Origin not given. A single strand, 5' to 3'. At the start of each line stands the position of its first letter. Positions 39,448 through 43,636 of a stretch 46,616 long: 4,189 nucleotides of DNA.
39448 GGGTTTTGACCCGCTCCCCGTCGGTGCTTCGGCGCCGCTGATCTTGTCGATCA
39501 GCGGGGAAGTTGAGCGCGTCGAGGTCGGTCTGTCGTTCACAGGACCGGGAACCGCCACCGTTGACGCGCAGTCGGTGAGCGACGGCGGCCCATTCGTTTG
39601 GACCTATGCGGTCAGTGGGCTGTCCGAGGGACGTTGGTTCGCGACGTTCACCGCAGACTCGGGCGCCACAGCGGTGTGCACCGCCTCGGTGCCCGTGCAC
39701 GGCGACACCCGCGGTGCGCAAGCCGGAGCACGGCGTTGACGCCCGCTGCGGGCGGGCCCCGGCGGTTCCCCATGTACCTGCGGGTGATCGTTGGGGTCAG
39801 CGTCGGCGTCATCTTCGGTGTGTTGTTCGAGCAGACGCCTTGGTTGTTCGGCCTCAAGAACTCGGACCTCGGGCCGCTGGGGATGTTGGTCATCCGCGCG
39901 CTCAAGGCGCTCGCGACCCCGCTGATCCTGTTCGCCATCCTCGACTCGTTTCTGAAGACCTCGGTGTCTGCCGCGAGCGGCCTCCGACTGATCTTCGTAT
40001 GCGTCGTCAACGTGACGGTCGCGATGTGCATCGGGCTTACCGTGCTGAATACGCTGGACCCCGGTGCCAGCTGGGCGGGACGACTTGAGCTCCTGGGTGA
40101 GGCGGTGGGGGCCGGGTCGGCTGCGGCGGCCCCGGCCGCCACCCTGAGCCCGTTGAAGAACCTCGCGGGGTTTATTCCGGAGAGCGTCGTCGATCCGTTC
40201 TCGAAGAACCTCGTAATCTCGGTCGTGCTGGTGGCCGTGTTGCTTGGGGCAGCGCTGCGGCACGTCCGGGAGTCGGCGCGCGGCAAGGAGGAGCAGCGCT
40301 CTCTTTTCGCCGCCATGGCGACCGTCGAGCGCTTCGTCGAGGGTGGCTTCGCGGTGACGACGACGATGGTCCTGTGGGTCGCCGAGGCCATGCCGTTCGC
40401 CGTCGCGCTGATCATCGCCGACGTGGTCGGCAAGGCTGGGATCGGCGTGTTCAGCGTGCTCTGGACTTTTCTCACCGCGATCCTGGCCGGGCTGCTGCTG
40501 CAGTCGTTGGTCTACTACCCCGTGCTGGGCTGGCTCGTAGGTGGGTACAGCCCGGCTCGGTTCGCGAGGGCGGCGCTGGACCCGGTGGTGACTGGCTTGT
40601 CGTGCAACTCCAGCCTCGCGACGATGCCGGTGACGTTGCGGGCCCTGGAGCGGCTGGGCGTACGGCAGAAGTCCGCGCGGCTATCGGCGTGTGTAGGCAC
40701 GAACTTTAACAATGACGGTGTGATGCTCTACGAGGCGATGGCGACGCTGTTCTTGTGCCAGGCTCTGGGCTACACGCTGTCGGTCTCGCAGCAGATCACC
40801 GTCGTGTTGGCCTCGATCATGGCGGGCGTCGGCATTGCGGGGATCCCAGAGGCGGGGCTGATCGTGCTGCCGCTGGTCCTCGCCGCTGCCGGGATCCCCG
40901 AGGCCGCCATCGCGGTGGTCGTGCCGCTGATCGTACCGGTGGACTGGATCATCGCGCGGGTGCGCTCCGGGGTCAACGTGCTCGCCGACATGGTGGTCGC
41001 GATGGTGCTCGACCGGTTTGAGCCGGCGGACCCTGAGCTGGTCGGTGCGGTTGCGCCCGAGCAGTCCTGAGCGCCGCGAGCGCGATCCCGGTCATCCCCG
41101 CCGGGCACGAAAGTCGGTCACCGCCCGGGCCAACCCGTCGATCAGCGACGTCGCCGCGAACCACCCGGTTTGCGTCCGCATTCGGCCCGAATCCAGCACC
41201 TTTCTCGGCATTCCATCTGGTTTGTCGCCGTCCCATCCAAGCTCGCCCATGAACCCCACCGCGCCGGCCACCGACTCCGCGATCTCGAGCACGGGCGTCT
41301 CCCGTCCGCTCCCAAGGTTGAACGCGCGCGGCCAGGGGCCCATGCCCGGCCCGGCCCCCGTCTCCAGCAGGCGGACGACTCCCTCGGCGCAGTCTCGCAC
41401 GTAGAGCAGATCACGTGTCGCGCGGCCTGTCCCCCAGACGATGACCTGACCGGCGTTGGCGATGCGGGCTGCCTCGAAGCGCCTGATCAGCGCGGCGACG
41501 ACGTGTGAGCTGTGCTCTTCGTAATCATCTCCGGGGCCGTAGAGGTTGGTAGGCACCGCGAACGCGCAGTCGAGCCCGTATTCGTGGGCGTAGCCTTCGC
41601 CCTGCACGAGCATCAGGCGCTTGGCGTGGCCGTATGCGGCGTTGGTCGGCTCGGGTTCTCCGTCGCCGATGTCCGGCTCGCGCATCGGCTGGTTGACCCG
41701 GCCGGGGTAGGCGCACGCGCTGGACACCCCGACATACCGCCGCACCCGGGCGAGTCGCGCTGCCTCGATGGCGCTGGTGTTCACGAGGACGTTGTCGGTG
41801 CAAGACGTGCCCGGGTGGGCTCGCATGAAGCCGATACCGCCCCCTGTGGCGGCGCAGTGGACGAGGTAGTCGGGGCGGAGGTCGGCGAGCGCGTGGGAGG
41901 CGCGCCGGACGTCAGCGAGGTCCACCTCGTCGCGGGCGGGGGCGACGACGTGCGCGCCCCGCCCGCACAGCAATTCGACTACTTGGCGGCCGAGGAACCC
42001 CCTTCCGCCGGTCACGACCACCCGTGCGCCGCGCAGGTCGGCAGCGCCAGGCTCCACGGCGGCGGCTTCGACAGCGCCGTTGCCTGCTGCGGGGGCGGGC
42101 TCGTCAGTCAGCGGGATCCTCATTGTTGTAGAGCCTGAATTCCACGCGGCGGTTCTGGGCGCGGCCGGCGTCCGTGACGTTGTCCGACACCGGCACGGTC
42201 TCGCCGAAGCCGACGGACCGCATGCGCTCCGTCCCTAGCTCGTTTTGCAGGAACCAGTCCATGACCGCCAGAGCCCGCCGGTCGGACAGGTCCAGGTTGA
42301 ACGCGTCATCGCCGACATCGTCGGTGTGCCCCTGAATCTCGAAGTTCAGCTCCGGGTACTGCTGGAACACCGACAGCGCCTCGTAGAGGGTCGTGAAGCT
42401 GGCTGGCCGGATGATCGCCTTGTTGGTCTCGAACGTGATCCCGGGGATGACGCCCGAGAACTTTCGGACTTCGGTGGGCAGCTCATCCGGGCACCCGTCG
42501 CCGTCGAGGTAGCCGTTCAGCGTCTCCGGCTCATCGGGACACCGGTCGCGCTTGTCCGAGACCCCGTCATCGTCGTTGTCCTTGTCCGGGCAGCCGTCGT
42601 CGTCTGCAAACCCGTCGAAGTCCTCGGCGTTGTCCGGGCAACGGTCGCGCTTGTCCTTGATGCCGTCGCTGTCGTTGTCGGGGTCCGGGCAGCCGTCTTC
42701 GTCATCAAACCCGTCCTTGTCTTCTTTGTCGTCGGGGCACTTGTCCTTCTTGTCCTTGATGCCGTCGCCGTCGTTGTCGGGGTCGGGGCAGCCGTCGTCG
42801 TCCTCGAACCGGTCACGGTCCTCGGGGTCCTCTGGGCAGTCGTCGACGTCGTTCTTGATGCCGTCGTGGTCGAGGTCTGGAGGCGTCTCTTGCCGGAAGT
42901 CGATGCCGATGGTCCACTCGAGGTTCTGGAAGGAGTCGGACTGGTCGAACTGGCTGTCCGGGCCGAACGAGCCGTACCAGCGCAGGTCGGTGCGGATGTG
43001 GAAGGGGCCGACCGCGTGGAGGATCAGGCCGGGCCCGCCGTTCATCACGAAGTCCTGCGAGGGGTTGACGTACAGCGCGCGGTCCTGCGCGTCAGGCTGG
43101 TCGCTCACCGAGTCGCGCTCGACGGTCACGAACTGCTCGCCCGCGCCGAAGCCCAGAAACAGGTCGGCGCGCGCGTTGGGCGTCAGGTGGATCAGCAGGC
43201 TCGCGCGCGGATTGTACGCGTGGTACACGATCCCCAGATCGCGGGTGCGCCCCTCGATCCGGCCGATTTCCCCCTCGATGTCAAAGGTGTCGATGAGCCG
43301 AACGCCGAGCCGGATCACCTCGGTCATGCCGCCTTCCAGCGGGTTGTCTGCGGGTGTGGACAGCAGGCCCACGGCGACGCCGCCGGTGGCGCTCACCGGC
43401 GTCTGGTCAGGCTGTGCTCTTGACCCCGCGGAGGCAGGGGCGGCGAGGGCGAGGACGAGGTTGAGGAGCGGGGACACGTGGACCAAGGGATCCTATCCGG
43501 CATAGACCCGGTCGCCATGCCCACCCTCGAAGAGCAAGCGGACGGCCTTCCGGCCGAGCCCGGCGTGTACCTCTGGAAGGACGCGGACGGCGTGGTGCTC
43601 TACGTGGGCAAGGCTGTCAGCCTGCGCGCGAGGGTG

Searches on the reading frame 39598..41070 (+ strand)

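Call 57: search_protein_families(library=pfam, proteins=[window:39598-41070:+], max_evalue=0.00001)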
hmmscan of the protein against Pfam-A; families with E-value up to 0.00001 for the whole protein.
window:39598-41070:+ (490 aa): 1 family
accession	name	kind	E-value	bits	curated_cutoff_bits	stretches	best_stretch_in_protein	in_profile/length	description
PF00375.23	SDF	-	1e-77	262.2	27.9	1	60-473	2-386/387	Sodium:dicarboxylate symporter family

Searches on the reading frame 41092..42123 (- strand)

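Call 57: search_protein_families(library=pfam, proteins=[window:41092-42123:-], max_evalue=0.00001)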
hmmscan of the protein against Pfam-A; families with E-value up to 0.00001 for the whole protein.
window:41092-42123:- (343 aa): 4 families
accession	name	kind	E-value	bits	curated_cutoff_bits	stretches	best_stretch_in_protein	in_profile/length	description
PF01370.27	Epimerase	-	4.5e-47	160.9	20.9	1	35-270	1-239/240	NAD dependent epimerase/dehydratase family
PF16363.11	GDP_Man_Dehyd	-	2.1e-15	57.5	27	1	67-290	59-267/332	GDP-mannose 4,6 dehydratase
PF04321.23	RmlD_sub_bind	-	8.4e-11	41.9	27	1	34-93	2-61/287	RmlD substrate binding domain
PF13460.12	NAD_binding_10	-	1.4e-06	28.7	27.2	1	39-145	1-111/184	NAD(P)H-binding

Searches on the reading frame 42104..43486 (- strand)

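Call 57: search_protein_families(library=pfam, proteins=[window:42104-43486:-], max_evalue=0.00001)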
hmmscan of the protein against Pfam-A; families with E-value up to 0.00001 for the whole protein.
window:42104-43486:- (460 aa): 1 family
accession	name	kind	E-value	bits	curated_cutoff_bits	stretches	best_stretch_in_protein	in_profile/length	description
PF00691.25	OmpA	-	5.2e-16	59.2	27.2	1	351-446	1-98/98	OmpA family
